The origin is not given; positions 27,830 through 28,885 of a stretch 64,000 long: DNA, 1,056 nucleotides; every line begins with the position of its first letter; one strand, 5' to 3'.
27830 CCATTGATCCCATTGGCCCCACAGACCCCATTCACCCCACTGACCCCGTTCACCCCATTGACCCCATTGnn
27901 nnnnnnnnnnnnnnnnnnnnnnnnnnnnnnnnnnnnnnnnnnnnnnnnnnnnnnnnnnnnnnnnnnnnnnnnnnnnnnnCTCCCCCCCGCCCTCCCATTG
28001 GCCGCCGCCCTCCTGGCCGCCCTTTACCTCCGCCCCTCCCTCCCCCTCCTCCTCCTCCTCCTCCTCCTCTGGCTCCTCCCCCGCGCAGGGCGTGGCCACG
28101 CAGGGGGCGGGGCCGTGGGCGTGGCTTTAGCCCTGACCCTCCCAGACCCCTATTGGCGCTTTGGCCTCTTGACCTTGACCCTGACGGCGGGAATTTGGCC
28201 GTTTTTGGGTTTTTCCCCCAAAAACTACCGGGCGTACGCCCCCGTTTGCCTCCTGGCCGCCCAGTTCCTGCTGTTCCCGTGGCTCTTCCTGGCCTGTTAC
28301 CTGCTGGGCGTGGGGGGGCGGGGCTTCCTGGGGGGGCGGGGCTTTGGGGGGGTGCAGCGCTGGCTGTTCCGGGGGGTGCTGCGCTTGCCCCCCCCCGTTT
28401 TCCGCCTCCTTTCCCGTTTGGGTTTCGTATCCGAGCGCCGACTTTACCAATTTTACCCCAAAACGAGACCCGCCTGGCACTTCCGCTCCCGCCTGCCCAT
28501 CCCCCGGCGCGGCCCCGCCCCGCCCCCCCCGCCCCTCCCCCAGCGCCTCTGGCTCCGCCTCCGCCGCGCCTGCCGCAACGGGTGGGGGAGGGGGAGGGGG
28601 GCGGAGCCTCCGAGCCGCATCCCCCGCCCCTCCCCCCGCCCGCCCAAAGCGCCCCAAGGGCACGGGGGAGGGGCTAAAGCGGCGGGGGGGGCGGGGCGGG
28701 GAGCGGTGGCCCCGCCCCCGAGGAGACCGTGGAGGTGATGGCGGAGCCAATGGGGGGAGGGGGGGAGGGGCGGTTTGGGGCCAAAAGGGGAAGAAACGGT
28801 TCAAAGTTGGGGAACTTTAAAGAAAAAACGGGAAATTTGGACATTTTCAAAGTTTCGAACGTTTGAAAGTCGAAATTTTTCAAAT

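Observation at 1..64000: Four conserved genes whose introns and spacers are almost entirely satellite DNA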

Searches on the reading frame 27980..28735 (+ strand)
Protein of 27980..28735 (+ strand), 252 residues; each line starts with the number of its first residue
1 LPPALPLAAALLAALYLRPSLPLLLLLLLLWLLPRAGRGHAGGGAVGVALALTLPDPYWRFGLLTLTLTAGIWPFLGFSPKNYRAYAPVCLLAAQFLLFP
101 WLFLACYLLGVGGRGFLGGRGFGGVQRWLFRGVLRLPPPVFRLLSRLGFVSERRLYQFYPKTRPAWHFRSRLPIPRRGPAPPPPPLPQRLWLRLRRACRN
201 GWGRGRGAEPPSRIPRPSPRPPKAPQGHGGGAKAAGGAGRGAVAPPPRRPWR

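Call 37: find_homologous_proteins(query=window:27980-28735:+, max_evalue=0.001)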
Query seq(252 aa): 8000 candidates shared short words with the query, none scored E <= 0.001.

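Call 44: search_protein_representatives(protein=window:27980-28735:+)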
Query: 252 residues. Proteins with E-value up to 0.001 (for the whole library): 5; up to 1e-10: 2; up to 1e-30: 0. The best 5 are listed.
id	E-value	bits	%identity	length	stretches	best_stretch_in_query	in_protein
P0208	1.2e-16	77.4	48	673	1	8-203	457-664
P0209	3.6e-15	72.6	43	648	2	2-184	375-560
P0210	2.3e-08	50.3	42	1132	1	9-178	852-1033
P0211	1.7e-04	37.6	43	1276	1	66-178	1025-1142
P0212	9.8e-04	35.1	49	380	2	122-204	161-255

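Call 45: search_protein_families(library=pfam, proteins=[P0208, P0209, P0210, P0211], max_evalue=0.001)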
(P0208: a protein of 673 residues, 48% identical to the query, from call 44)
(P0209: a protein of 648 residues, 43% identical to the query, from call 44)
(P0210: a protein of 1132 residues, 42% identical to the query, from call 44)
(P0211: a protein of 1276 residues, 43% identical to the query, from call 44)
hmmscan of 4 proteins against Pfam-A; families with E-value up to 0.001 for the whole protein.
P0208 (673 aa): 2 families
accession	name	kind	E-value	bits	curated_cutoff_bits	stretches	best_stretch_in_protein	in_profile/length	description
PF00069.31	Pkinase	-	1.1e-14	55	31.7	1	1-94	164-263/263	Protein kinase domain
PF07714.23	PK_Tyr_Ser-Thr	-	2.9e-09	37.1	23.1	1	1-90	171-256/258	Protein tyrosine and serine/threonine kinase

P0209 (648 aa): 0 families

P0210 (1132 aa): 3 families
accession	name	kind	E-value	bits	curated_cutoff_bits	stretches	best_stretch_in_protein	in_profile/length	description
PF00069.31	Pkinase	-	1.2e-64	218.7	31.7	1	30-281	3-263/263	Protein kinase domain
PF07714.23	PK_Tyr_Ser-Thr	-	2.1e-45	155.5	23.1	1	32-276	5-255/258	Protein tyrosine and serine/threonine kinase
PF03109.22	ABC1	-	0.00017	21.2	22.9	0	99-174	141-215/244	ABC1 atypical kinase-like domain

P0211 (1276 aa): 3 families
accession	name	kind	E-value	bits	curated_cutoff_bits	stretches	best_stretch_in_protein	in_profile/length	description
PF00069.31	Pkinase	-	8.4e-64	215.9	31.7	1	29-281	2-263/263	Protein kinase domain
PF07714.23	PK_Tyr_Ser-Thr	-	1.1e-43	149.8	23.1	1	32-275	5-254/258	Protein tyrosine and serine/threonine kinase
PF03109.22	ABC1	-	6.2e-05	22.7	22.9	1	99-174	141-215/244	ABC1 atypical kinase-like domain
